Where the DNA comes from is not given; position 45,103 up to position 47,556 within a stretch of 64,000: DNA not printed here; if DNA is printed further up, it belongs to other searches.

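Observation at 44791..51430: Hpt gene followed by a four-cytochrome operon carrying 25 haem-binding motifs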

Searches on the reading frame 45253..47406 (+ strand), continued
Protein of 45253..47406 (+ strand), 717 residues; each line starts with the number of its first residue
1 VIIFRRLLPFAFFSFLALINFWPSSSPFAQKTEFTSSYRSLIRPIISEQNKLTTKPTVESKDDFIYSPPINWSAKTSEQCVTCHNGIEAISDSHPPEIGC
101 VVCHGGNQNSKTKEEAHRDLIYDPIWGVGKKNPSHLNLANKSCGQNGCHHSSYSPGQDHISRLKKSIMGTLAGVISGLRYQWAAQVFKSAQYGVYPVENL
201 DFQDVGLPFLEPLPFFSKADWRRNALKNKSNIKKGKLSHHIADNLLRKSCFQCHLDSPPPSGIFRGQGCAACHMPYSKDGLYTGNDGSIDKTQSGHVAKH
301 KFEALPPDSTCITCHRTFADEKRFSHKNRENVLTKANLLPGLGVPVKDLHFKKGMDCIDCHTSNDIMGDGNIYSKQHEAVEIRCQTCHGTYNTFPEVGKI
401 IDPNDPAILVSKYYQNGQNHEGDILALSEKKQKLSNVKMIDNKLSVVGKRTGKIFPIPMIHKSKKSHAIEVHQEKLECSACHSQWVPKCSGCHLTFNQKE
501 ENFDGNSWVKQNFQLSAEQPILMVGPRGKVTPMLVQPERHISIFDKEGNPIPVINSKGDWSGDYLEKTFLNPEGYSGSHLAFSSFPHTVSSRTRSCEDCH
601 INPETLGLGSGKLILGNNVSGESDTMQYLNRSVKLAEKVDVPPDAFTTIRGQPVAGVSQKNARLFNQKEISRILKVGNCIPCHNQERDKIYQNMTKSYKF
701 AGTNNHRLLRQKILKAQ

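Call 23: search_protein_families(library=pfam, proteins=[L003:3914-4672:+, L003:4684-5616:+, L003:5613-6662:+, L003:7256-9115:+, L003:9133-9690:+, L003:9770-11860:+, L003:12103-13455:-, L003:13452-14399:-, L003:14396-15181:-, L003:15181-16422:-], max_evalue=0.001)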
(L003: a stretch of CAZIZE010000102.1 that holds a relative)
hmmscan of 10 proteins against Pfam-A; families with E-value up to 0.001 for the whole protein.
L003:3914-4672:+ (252 aa): 4 families
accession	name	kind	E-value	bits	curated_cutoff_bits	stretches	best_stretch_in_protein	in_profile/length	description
PF13561.12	adh_short_C2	-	7.2e-54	183.3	27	1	14-250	3-235/236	Enoyl-(Acyl carrier protein) reductase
PF00106.31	adh_short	-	5.1e-53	179.9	26.6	1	6-206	1-193/195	short chain dehydrogenase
PF08659.16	KR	-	1.9e-13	51.1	22.6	1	9-194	4-177/180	KR domain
PF23441.1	SDR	-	7.6e-05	22.6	27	1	116-250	117-255/258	SDR-like rossmann domain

L003:4684-5616:+ (310 aa): 1 family
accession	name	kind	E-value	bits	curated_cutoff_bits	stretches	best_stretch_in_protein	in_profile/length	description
PF09712.15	PHA_synth_III_E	-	6.2e-31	108.3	25.7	1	6-292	3-311/311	Poly(R)-hydroxyalkanoic acid synthase subunit (PHA_synth_III_E)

L003:5613-6662:+ (349 aa): 8 families
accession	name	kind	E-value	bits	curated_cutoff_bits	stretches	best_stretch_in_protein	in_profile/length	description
PF00561.26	Abhydrolase_1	-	4.5e-26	92.4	25.8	1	62-328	2-242/245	alpha/beta hydrolase fold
PF12146.15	Hydrolase_4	-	4.5e-10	39.7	27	1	279-323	186-230/239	Serine aminopeptidase, S33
PF06850.17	PHB_depo_C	-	1.4e-08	34.9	27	1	247-347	96-201/203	PHB de-polymerase C-terminus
PF11339.14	DUF3141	-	1.5e-08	34.2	29.7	1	135-333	142-357/582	Protein of unknown function (DUF3141)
PF07167.19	PhaC_N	-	1.1e-06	28.9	23.7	1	46-86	131-171/173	Poly-beta-hydroxybutyrate polymerase (PhaC) N-terminus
PF01738.24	DLH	-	7.1e-05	22.9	21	0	113-159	74-121/217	Dienelactone hydrolase family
PF07819.20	PGAP1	-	0.00061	20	24.3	0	81-170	34-130/233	PGAP1-like alpha/beta domain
PF02089.21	Palm_thioest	-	0.00071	19.8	26.8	0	62-168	1-109/254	Palmitoyl protein thioesterase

L003:7256-9115:+ (619 aa): 1 family
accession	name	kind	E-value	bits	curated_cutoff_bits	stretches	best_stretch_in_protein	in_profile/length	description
PF11339.14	DUF3141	-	5.7e-209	695.9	29.7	1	85-616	1-541/582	Protein of unknown function (DUF3141)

L003:9133-9690:+ (185 aa): 2 families
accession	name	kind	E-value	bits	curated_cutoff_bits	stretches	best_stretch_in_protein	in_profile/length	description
PF00881.29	Nitroreductase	-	1.1e-27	97.7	23.5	1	7-158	1-167/167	Nitroreductase family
PF14512.11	TM1586_NiRdase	-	2.2e-11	44.2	27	0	107-175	82-149/215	Putative TM nitroreductase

L003:9770-11860:+ (696 aa): 2 families
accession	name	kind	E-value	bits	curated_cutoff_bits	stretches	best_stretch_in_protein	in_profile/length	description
PF14537.11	Cytochrom_c3_2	-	5.5e-08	33.6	25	0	347-391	2-39/79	Cytochrome c3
PF14522.11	Cytochrome_C7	-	2.9e-07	30.6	24.8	0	343-390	4-53/67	Cytochrome c7 and related cytochrome c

L003:12103-13455:- (450 aa): 4 families
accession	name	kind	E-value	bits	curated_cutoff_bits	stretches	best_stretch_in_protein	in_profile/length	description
PF02878.22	PGM_PMM_I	-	6.5e-44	149.4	22.5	1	2-136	1-136/138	Phosphoglucomutase/phosphomannomutase, alpha/beta/alpha domain I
PF02880.22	PGM_PMM_III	-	3e-32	111.6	20.7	1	259-368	1-112/115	Phosphoglucomutase/phosphomannomutase, alpha/beta/alpha domain III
PF02879.22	PGM_PMM_II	-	1.1e-17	64.9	29.3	1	159-255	3-103/103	Phosphoglucomutase/phosphomannomutase, alpha/beta/alpha domain II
PF00408.26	PGM_PMM_IV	-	7.6e-14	52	23.1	1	375-439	1-65/68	Phosphoglucomutase/phosphomannomutase, C-terminal domain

L003:13452-14399:- (315 aa): 1 family
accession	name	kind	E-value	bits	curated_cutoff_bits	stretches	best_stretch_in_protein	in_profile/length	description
PF07949.17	YbbR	-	1.3e-16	61.1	22.3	2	136-213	5-81/81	YbbR-like protein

L003:14396-15181:- (261 aa): 2 families
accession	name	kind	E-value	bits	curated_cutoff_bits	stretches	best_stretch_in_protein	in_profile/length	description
PF02457.21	DAC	-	2.7e-42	143.5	27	1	121-234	6-118/119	DisA bacterial checkpoint controller nucleotide-binding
PF19293.4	CdaA_N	-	6e-08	33.2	23.8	1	12-87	5-81/81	CdaA N-terminal transmembrane domain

L003:15181-16422:- (413 aa): 1 family
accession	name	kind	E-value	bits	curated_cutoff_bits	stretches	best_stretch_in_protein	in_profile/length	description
PF00809.28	Pterin_bind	-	2.9e-86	289.5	25.5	1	148-390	1-244/244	Pterin binding enzyme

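Call 36: predict_structure(alignment_id=A1)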
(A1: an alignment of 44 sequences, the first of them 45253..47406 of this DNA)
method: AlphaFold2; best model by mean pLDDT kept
length: 717 residues; sequences in the alignment: 44
mean_pLDDT: 44.7   pTM: 0.29
mean pLDDT of the five models: 44.7, 43.7, 42.3, 41.2, 39.9
residues with pLDDT >= 90: 13; 70-90: 75; 50-70: 113; < 50: 516
segments of 3 or more residues with pLDDT < 50: 23-106, 120-211, 231-233, 238-325, 331-358, 366-380, 467-494, 511-615, 618-683
pLDDT, mean of each block of 10 residues (from residue 1): 73 82 43 28 29 27 28 34 38 42 47 52 43 33 33 37 35 28 30 27 31 54 59 49 38 26 25 28 35 39 27 37 45 39 32 45 48 33 66 85 86 79 87 86 80 73 54 40 36 50 57 40 34 32 43 40 37 31 24 30 34 45 40 34 43 42 38 38 54 61 67 57
secondary structure, 60 per line:
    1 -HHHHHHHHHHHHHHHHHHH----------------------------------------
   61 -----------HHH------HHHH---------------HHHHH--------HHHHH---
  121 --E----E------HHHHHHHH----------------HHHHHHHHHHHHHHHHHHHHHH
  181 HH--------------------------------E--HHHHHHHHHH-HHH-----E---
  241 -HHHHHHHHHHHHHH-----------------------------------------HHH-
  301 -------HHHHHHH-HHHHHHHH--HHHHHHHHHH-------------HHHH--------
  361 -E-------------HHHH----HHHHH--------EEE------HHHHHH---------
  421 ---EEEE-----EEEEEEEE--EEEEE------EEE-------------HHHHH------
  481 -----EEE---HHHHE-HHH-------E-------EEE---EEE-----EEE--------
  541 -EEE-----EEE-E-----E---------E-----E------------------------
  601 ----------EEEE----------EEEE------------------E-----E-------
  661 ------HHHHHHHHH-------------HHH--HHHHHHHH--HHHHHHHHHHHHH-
elements in order (helices of 4 or more, strands of 3 or more residues): H2-20 H81-84 H100-104 H113-117 H135-142 H159-182 H218-227 H242-255 H308-314 H316-323 H326-335 H349-352 H376-379 H384-388 E397-399 H406-411 E424-427 E433-440 E443-447 E454-456 H470-474 E486-488 H492-495 E516-518 E522-524 E530-532 E542-544 E550-552 E611-614 E625-628 H667-675 H694-701 H704-716

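Call 37: search_solved_structures(query=A1, max_evalue=1, show_alignments=2)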
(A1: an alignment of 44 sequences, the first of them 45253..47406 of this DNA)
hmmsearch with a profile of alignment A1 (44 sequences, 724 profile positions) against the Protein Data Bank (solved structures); distinct sequences matched with E-value up to 1: 7.
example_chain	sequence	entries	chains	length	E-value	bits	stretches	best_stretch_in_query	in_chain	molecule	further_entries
6lod_A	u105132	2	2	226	4.1e-05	25.2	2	308-374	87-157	MULTIHEME_CYTC domain-containing protein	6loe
8k9e_A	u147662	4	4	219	0.0028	19.1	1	306-375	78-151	Cytochrome c7-like domain-containing protein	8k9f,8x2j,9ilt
1qdb_A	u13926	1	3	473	0.018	16.4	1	272-400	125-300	CYTOCHROME C NITRITE REDUCTASE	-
1oah_A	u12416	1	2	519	0.045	15.1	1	272-401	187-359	CYTOCHROME C NITRITE REDUCTASE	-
6f0k_A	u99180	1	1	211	0.16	13.3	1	308-374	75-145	Cytochrome c family protein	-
3bng_A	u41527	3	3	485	0.16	13.3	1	272-369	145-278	Cytochrome c-552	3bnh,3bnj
1bvb_A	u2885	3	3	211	0.35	12.2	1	312-398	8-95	CYTOCHROME C-554 | CYTOCHROME C554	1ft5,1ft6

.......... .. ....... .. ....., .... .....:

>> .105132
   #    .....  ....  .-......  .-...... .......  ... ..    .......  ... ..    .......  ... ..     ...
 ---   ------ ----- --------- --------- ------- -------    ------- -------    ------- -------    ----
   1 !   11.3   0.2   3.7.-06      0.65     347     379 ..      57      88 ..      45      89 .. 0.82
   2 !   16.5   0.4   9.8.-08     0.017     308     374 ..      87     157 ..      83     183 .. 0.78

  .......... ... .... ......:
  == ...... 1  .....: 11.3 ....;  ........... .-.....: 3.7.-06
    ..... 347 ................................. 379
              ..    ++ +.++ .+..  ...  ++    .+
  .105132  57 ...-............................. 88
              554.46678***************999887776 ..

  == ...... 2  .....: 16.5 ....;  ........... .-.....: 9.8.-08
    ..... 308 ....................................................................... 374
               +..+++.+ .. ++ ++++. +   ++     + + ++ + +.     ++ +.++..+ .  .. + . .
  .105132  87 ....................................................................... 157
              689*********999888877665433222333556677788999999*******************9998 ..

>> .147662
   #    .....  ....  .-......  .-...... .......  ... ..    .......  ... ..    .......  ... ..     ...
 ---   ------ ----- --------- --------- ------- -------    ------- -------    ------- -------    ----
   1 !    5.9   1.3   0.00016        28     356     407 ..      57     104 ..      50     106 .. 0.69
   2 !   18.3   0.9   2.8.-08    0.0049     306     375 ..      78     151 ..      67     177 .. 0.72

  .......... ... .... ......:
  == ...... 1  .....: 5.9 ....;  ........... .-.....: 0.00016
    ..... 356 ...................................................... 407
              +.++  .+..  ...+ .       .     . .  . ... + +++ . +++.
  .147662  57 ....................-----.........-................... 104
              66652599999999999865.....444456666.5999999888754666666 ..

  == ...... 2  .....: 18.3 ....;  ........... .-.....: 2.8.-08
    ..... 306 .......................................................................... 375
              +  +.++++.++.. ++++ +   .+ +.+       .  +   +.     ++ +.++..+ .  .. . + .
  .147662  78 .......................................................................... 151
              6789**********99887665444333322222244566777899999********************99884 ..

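Call 48: search_protein_families(library=ncbifam, proteins=[L003:9770-11860:+, P0041, P0051], max_evalue=0.00001)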
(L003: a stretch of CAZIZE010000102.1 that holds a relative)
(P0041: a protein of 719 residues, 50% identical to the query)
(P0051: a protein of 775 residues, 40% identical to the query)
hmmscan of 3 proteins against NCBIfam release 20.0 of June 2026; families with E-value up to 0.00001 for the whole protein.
L003:9770-11860:+ (696 aa): 3 families
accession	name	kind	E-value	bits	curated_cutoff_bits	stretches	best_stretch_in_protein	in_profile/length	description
NF040943.1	cytoc3_ExtM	equivalog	3.9e-111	372.2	800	1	75-672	14-587/599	selenite/tellurite reduction operon c-type cytochrome ExtM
NF040967.1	cytc_ExtN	equivalog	4.1e-12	45.7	200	1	457-584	215-343/415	selenite/tellurite reduction operon c-type cytochrome ExtN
NF040968.1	FeS_ExtO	equivalog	7e-12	44.9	200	1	457-584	215-342/416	selenite/tellurite reduction operon b-type cytochrome iron-sulfur cluster-binding subunit ExtO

P0041 (719 aa): 2 families
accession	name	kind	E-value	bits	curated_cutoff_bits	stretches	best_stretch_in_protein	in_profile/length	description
NF040943.1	cytoc3_ExtM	equivalog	1.2e-86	291.3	800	1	73-695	15-586/599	selenite/tellurite reduction operon c-type cytochrome ExtM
NF045713.1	CxxCH_16_HmcA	equivalog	3.4e-07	29.2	400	0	240-492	107-327/541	sulfate respiration complex hexadecaheme cytochrome HmcA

P0051 (775 aa): 1 family
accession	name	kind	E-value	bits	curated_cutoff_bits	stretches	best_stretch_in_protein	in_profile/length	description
NF040943.1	cytoc3_ExtM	equivalog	5.1e-79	266.1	800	4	403-553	256-403/599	selenite/tellurite reduction operon c-type cytochrome ExtM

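Call 49: find_homologous_proteins(query=L003:9770-11860:+, max_evalue=1e-10)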
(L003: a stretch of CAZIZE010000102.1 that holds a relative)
Query L003:9770-11860:+ (696 aa): 530 proteins with E <= 1e-10 among 8000 candidates; the best 120 are listed.
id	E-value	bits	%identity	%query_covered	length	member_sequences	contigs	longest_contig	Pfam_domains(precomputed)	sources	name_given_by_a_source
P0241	0.0e+0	1643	100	100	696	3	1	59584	PF14537.12,PF14522.12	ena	-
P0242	0.0e+0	1299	77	97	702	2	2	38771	PF14537.12,PF14522.12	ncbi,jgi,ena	jgi:hypothetical protein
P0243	0.0e+0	1112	68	97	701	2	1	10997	PF14537.12,PF14522.12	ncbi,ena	-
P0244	0.0e+0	1103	67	99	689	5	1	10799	PF14537.12,PF14522.12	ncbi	-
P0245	0.0e+0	1089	66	96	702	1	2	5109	PF14537.12,PF14522.12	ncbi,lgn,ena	-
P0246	0.0e+0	1084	68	95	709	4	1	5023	PF14537.12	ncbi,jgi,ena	-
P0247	0.0e+0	1066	65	99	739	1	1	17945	PF14537.12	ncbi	-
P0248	0.0e+0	1059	62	99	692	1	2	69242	PF14537.12,PF14522.12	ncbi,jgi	-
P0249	1.2e-292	991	63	96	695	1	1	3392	PF14537.12,PF14522.12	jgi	-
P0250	3.1e-264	897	62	86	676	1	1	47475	PF14537.12,PF14522.12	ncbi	-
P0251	1.4e-254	865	58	94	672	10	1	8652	PF14537.12,PF14522.12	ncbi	-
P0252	3.8e-252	857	57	95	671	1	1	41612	PF14537.12,PF14522.12,PF22113.2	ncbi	-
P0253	4.6e-241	820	54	97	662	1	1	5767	PF14537.12,PF14522.12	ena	-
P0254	1.8e-184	633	46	93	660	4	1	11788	PF14537.12,PF13435.12,PF22678.2,PF14522.12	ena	-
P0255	8.9e-170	585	51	79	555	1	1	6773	PF14537.12,PF14522.12,PF22113.2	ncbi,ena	-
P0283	1.0e-125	439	33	97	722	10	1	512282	PF14537.12,PF02085.22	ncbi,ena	-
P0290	3.2e-103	365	35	85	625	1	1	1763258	PF14537.12,PF14522.12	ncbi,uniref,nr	ncbi:hypothetical protein FVE67_06880 [Thermosulfurimonas marina]|uniref:Uncharacterized protein n=1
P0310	1.5e-98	349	35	85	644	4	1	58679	PF14537.12,PF14522.12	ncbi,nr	ncbi:MAG: hypothetical protein C4526_01455 [Nitrospiraceae bacterium]|nr:MAG: hypothetical protein C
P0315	1.5e-97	346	35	85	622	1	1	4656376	PF14537.12,PF13435.12,PF02085.22,PF14522.12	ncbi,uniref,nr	ncbi:c-type cytochrome [Desulfuromonas versatilis]|uniref:C-type cytochrome n=1 Tax=Desulfuromonas v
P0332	3.7e-94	335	32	85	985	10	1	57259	PF14537.12,PF02085.22,PF14522.12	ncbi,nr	ncbi:MAG: hypothetical protein JRE28_01555 [Deltaproteobacteria bacterium]|nr:hypothetical protein [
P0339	4.1e-92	328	32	85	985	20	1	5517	PF14537.12,PF02085.22,PF14522.12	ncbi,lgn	ncbi:MAG: selenite/tellurite reduction operon c-type cytochrome ExtM [Desulfobacterales bacterium]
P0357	1.3e-89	320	34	84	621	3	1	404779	PF14537.12,PF14522.12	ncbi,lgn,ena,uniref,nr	ncbi:hypothetical protein [uncultured Desulfuromonas sp.]|uniref:hypothetical protein n=1 Tax=uncult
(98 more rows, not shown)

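Call 50: find_encoding_contigs(protein=P0315, flank=10000, max_places=1)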
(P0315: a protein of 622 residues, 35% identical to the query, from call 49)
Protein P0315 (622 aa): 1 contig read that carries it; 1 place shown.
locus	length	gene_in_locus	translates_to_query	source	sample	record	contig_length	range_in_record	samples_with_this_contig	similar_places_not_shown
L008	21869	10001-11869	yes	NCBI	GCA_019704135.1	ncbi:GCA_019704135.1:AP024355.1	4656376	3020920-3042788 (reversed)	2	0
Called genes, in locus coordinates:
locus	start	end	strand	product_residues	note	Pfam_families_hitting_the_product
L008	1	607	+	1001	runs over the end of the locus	-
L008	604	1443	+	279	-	PF14697:Fer4_21 (faint), PF13183:Fer4_8 (weak), PF12838:Fer4_7 (weak), PF13247:Fer4_11, PF12838:Fer4_7 (weak), PF00037:Fer4 (weak), PF12797:Fer4_2 (weak), PF12837:Fer4_6 (weak), +3 more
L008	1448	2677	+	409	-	PF03916:NrfD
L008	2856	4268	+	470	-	PF02634:FdhD-NarQ, PF12804:NTP_transf_3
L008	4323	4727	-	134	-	PF10391:DNA_pol_lambd_f (faint), PF11731:Cdd1 (faint), PF14520:HHH_5 (weak), PF14229:DUF4332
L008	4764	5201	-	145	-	PF01741:MscL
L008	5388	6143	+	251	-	PF01925:TauE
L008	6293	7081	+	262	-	PF02405:MlaE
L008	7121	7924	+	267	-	PF00005:ABC_tran, PF13304:AAA_21 (weak)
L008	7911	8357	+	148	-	PF02470:MlaD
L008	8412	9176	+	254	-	PF04333:MlaA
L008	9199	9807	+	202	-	PF05494:MlaC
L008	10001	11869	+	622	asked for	PF02085:Cytochrom_CIII (faint), PF13435:Cytochrome_C554 (faint), PF14522:Cytochrome_C7 (faint), PF14537:Cytochrom_c3_2 (faint)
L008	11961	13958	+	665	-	PF02743:dCache_1 (weak), PF21623:HK_sensor_dom_bact, PF00672:HAMP, PF00512:HisKA (weak), PF02518:HATPase_c, PF13581:HATPase_c_2 (weak)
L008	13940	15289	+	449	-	PF00072:Response_reg, PF00158:Sigma54_activat, PF01078:Mg_chelatase (faint), PF14532:Sigma54_activ_2, PF07728:AAA_5, PF25601:AAA_lid_14, PF02954:HTH_8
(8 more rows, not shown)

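Call 51: find_encoding_contigs(protein=P0290, flank=10000, max_places=1)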
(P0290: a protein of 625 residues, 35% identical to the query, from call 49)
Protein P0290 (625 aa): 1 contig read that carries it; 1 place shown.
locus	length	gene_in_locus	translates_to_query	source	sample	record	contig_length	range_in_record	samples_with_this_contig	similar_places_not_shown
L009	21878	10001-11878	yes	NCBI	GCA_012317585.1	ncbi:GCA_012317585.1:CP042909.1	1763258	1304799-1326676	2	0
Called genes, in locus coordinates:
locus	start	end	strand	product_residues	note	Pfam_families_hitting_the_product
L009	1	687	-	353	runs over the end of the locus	PF00005:ABC_tran, PF13304:AAA_21 (faint), PF08402:TOBE_2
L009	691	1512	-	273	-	PF00528:BPD_transp_1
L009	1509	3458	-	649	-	PF01547:SBP_bac_1, PF13416:SBP_bac_8, PF00528:BPD_transp_1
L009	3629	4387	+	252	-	PF12838:Fer4_7 (faint), PF12797:Fer4_2 (weak), PF13237:Fer4_10 (faint), PF13187:Fer4_9 (faint), PF13247:Fer4_11, PF00037:Fer4 (weak), PF12837:Fer4_6 (weak), PF13247:Fer4_11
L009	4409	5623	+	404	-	PF03916:NrfD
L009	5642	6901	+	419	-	PF04879:Molybdop_Fe4S4 (weak)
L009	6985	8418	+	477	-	-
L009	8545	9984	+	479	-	-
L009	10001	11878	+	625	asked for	PF14522:Cytochrome_C7 (faint), PF14537:Cytochrom_c3_2 (faint)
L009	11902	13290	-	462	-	PF00072:Response_reg, PF00158:Sigma54_activat, PF14532:Sigma54_activ_2, PF07728:AAA_5 (weak), PF25601:AAA_lid_14, PF02954:HTH_8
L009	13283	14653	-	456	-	PF00672:HAMP, PF00512:HisKA, PF02518:HATPase_c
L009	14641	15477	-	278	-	PF12974:Phosphonate-bd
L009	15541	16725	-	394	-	PF13353:Fer4_12 (weak), PF04055:Radical_SAM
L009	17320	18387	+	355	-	PF00953:Glycos_transf_4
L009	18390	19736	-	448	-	PF01565:FAD_binding_4, PF02913:FAD-oxidase_C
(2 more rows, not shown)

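Call 52: find_encoding_contigs(protein=P0283, flank=10000, max_places=1)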
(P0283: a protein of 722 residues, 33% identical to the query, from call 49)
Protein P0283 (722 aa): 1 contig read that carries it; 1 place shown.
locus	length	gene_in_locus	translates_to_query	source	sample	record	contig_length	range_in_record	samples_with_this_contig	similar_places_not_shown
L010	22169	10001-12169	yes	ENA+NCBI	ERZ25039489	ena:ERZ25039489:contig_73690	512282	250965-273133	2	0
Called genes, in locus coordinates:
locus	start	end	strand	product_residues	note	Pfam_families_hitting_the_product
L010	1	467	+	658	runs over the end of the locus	PF00873:ACR_tran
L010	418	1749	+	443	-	PF00873:ACR_tran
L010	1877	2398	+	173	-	PF00210:Ferritin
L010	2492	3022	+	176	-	PF02915:Rubrerythrin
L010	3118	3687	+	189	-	PF05175:MTS (weak), PF03848:TehB, PF13489:Methyltransf_23, PF08241:Methyltransf_11, PF08242:Methyltransf_12 (weak), PF13649:Methyltransf_25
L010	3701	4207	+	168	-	PF01257:2Fe-2S_thioredx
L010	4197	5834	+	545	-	PF01257:2Fe-2S_thioredx (weak), PF01512:Complex1_51K, PF10531:SLBB (weak), PF10589:NADH_4Fe-4S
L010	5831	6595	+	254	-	PF13510:Fer2_4, PF10588:NADH-G_4Fe-4S_3, PF22117:Fer4_Nqo3, PF12838:Fer4_7 (weak), PF13187:Fer4_9 (weak), PF00037:Fer4, PF12837:Fer4_6 (weak), PF13237:Fer4_10 (weak), +4 more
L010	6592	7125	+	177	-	PF01058:Oxidored_q6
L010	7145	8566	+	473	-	PF27537:HoxH, PF00374:NiFeSe_Hases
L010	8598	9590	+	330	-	PF03781:FGE-sulfatase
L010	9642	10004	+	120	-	-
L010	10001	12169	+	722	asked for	PF02085:Cytochrom_CIII (faint), PF14537:Cytochrom_c3_2 (faint)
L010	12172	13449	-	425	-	PF03952:Enolase_N, PF00113:Enolase_C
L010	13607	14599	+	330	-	PF01073:3Beta_HSD (weak), PF01370:Epimerase, PF02719:Polysacc_synt_2 (faint), PF04321:RmlD_sub_bind, PF16363:GDP_Man_Dehyd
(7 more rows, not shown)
